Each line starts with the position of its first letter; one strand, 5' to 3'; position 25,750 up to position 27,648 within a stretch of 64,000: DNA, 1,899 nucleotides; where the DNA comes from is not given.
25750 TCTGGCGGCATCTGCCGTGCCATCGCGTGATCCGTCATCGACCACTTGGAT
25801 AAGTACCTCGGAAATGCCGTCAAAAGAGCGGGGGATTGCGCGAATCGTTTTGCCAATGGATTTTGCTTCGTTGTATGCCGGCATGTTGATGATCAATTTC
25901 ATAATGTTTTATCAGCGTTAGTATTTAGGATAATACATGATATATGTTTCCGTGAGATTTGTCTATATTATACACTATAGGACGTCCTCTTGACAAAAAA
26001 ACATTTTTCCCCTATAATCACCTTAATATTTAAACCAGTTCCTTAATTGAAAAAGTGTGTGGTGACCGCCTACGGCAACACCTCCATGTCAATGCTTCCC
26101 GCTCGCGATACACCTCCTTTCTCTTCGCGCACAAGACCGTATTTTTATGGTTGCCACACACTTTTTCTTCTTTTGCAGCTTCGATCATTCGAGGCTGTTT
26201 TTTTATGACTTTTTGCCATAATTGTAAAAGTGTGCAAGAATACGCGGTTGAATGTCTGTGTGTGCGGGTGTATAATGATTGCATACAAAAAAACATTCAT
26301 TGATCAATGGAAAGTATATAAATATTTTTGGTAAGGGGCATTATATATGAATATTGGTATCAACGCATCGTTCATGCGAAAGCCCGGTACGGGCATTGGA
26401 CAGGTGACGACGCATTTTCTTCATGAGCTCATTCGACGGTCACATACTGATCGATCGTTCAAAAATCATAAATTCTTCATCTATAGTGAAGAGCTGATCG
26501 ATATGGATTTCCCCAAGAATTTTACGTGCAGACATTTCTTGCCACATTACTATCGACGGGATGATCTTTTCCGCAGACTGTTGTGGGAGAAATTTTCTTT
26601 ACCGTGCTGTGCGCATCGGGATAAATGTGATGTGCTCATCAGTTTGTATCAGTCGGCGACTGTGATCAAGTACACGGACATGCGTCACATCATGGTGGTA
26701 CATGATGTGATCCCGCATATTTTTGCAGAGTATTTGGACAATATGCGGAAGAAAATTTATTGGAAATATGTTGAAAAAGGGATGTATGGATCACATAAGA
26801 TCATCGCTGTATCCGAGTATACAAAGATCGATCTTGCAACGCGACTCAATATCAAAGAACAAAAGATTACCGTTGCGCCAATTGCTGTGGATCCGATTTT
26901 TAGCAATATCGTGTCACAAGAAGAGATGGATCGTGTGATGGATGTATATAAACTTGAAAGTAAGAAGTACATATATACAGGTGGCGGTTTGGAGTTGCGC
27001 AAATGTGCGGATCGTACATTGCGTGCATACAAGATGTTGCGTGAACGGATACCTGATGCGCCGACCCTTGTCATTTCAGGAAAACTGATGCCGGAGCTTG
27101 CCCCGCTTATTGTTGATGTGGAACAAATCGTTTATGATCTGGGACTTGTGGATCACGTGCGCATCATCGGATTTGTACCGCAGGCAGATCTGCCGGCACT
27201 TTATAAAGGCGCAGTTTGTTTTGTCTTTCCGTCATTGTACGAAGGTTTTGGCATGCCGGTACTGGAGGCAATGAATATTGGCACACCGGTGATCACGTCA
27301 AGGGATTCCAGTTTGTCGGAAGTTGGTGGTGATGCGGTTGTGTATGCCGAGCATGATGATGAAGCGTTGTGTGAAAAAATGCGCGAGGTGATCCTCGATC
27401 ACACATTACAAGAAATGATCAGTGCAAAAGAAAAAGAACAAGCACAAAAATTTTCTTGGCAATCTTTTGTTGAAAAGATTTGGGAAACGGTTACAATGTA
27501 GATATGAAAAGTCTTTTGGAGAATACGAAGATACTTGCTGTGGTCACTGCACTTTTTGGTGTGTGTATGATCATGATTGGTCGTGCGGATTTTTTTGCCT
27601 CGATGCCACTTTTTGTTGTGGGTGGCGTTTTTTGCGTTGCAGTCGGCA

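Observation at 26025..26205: Promoter-to-terminator unit with a long closing stem and no ORF: candidate small structured RNA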

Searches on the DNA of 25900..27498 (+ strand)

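Call 4: search_rna_families(source=window, start=25900, end=26360, threshold=evalue, max_evalue=10, show_alignments=3)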
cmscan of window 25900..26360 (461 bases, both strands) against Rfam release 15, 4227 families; matches with E-value up to 10: 5.
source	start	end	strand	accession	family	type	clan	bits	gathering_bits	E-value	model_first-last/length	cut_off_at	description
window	26149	26213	+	RF02454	ncr982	Gene; sRNA;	-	18.7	50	4.2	1-79/79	no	Bacillus sRNA ncr982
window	26168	26299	+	RF01858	RsaF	Gene; sRNA;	-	18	60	0.7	1-119/119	no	RNA Staph. aureus F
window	26157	26234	+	RF04170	MIR7723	Gene; miRNA;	-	13.3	200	5.7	81-157/235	no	MIR7723 microRNA precursor family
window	26055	26080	+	RF01642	ceN54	Gene; snRNA; snoRNA; CD-box;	-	13.1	60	6.3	1-68/68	no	Caenorhabditis snoRNA ceN54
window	25996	26113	-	RF00619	U6atac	Gene; snRNA; splicing;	CL00009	9.8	33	5.5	1-126/126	no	U6atac minor spliceosomal RNA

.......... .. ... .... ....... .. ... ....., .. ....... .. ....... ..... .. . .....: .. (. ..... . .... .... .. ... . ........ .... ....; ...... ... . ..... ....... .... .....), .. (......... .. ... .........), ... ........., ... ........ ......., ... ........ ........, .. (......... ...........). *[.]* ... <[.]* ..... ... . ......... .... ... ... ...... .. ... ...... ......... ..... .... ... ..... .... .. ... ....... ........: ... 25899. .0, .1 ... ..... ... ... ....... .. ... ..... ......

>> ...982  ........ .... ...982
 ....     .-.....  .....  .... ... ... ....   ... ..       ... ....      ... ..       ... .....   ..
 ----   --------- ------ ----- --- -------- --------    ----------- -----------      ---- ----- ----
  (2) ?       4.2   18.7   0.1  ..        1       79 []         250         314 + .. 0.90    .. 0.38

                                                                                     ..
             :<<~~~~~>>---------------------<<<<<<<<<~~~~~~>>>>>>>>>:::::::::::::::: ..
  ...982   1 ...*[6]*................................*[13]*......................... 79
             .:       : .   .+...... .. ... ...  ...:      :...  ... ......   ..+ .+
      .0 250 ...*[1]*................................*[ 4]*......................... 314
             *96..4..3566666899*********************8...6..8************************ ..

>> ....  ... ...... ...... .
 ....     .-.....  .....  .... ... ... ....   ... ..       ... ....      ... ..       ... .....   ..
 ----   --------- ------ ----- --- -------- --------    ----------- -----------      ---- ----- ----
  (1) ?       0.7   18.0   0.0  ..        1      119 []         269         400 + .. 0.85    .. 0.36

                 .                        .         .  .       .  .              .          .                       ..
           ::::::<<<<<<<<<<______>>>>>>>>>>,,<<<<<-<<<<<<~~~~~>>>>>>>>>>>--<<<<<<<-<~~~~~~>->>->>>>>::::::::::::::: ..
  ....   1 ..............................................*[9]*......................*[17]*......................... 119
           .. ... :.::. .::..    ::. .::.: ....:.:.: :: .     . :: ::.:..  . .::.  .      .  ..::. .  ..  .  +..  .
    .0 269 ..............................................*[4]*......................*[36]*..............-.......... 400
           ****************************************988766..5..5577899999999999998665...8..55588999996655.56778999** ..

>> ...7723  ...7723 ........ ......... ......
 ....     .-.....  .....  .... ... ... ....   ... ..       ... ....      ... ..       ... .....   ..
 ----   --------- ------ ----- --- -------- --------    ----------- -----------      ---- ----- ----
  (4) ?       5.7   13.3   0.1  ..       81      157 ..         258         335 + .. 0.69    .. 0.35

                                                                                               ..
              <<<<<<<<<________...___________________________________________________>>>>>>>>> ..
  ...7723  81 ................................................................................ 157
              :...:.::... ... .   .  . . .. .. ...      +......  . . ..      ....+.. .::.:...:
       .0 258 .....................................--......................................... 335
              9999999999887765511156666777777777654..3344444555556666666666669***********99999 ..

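Call 49: build_rna_model(alignment_id=A4, structure=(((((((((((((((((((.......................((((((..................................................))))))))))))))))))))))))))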
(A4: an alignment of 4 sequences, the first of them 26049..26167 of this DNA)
Model R1 built from alignment A4 (4 sequences, 123 columns); structure: as given.
model positions 114; base pairs 25; branch points 0; effective number of sequences 2.16; information 0.59 bits per position. Calibrated on 0.2 Mb of random sequence (short: E-values are rough).
structure used (alignment columns):
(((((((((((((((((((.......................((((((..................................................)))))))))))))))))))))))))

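Call 50: search_with_rna_model(model_id=R1, source=window, max_evalue=10, filters=off)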
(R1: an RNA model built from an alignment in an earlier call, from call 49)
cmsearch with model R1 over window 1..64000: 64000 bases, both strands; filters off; matches with E-value up to 10: 28.
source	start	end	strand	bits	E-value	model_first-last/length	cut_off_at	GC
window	26049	26167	+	84.8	9.6e-19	1-114/114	no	0.5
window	26049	26167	-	26.6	0.00023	1-114/114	no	0.5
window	11283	11340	-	14.4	0.24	1-114/114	no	0.36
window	11283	11340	+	13.8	0.34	1-114/114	no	0.36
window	18180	18225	-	13.5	0.4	1-114/114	no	0.43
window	52026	52125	-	13.5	0.4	1-114/114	no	0.46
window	41693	41727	-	13.5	0.41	1-114/114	no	0.57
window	41693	41727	+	13.5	0.41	1-114/114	no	0.57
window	49258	49296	-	11.5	1.2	1-114/114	no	0.36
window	18182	18223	+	11.1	1.6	1-114/114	no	0.43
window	52816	52855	+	11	1.6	1-114/114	no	0.45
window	46945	46977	+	10.9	1.8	1-114/114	no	0.33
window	41950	42020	+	10.5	2.3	1-114/114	no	0.49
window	32329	32371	-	10.5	2.3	1-114/114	no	0.35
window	49258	49296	+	10.4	2.4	1-114/114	no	0.36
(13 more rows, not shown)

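Call 51: search_with_rna_model(model_id=R1, sources=[L001, L004, L005, L006, L007, L008, L009, L010, L011, L012, L013, L014, L015, L016, L017, L018, L019, L020, L021, L022, L023, L024, L025, L026, L027, L028, L029, L030, L031, L032, L033, L034, L035, L036, L037, L038, L039, L040, L041, L042, L043, L044, L045, L046, L047, L048, L049, L050, L051, L052, L053, L054, L055, L056, L057, L058, L059, L060, L061, L062, L063, L064, L065, L066, L067, L068, L069, L070, L071, L072, L073, L074, L075, L076, L077, L078, L079, L080, L081, L082, L083, L084, L085, L086, L087, L088, L089, L090, L091, L092, L093], max_evalue=10)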
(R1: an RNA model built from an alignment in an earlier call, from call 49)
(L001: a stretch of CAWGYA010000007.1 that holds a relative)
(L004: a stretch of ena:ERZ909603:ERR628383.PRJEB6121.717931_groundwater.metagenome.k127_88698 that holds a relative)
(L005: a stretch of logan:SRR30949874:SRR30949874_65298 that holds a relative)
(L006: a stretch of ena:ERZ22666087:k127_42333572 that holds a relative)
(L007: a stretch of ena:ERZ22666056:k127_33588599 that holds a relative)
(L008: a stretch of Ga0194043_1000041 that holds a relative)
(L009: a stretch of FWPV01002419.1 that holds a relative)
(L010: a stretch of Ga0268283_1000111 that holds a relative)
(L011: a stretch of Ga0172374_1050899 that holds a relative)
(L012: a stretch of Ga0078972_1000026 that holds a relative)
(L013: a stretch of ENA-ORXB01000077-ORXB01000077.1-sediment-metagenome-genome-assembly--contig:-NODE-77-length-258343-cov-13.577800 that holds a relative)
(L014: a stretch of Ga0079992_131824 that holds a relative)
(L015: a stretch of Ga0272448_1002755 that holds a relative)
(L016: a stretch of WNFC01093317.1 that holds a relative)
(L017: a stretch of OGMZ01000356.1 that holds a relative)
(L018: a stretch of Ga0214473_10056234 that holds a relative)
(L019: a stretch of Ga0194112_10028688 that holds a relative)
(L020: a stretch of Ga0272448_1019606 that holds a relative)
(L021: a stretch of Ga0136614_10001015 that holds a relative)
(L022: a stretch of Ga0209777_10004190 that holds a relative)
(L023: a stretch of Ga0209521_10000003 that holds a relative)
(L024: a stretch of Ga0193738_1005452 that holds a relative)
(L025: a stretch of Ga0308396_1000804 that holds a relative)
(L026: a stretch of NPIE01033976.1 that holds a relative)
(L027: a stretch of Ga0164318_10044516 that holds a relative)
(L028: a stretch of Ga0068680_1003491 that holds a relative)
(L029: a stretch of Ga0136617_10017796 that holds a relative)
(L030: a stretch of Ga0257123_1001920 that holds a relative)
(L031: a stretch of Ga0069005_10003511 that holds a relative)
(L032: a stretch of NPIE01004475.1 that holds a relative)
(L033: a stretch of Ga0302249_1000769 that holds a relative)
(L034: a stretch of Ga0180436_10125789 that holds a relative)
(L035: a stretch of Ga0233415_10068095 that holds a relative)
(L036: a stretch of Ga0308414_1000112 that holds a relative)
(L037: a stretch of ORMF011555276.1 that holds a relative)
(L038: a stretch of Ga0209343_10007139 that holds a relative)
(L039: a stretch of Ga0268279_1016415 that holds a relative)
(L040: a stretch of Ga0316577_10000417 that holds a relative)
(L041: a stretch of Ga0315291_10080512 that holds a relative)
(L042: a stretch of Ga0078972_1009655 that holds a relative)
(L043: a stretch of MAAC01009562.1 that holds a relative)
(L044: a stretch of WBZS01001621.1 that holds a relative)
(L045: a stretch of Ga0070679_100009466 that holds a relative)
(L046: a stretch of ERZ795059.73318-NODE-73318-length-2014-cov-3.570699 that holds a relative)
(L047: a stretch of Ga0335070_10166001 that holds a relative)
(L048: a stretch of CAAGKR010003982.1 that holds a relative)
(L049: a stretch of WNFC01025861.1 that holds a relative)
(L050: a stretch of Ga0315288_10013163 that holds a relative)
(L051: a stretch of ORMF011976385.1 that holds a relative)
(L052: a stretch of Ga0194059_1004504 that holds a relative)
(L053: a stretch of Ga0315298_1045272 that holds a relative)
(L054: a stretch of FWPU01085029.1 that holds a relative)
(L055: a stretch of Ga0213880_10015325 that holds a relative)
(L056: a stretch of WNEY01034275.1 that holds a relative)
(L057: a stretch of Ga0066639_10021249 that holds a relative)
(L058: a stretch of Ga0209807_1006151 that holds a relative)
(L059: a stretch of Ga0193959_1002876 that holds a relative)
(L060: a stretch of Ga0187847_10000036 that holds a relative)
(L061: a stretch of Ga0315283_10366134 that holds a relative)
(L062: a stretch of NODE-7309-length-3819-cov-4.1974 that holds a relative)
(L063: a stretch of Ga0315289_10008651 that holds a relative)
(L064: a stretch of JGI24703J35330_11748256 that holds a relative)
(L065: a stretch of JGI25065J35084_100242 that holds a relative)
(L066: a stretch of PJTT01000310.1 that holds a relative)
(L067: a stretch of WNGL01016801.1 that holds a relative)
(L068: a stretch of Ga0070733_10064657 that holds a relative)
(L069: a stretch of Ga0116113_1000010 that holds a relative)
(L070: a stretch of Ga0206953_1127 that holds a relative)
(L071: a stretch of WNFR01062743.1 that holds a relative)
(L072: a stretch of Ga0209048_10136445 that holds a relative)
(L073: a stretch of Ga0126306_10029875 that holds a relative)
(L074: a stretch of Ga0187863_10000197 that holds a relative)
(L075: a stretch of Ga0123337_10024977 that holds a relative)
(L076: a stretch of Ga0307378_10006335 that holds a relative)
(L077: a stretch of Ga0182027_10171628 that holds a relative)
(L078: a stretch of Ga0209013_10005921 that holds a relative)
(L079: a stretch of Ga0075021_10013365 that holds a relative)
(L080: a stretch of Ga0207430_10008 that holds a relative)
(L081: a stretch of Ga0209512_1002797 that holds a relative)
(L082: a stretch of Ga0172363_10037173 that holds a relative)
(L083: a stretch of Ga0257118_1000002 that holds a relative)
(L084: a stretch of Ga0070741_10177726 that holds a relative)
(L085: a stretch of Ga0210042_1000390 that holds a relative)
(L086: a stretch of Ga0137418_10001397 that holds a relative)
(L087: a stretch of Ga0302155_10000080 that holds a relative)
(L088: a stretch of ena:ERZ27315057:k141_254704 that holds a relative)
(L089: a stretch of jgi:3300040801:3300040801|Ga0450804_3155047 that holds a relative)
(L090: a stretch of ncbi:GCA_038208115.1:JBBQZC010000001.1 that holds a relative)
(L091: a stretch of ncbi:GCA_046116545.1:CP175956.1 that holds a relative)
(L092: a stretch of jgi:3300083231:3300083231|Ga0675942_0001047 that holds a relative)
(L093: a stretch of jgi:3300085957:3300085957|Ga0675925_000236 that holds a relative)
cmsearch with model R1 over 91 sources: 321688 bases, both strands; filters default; matches with E-value up to 10: 10.
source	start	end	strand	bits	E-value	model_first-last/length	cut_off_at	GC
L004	2082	2194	+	113.4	3.9e-25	1-114/114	no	0.52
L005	2222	2326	+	109.6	3.5e-24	1-114/114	no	0.52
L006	2222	2326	+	109.6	3.5e-24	1-114/114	no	0.52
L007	2222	2326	+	109.6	3.5e-24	1-114/114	no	0.52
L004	2082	2194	-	19.5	0.066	1-114/114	no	0.52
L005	2225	2326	-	15.3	0.75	1-114/114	no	0.53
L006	2225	2326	-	15.3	0.75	1-114/114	no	0.53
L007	2225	2326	-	15.3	0.75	1-114/114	no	0.53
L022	2516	2577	+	13.6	2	1-114/114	no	0.5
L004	977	1084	-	12.5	3.6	1-114/114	no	0.4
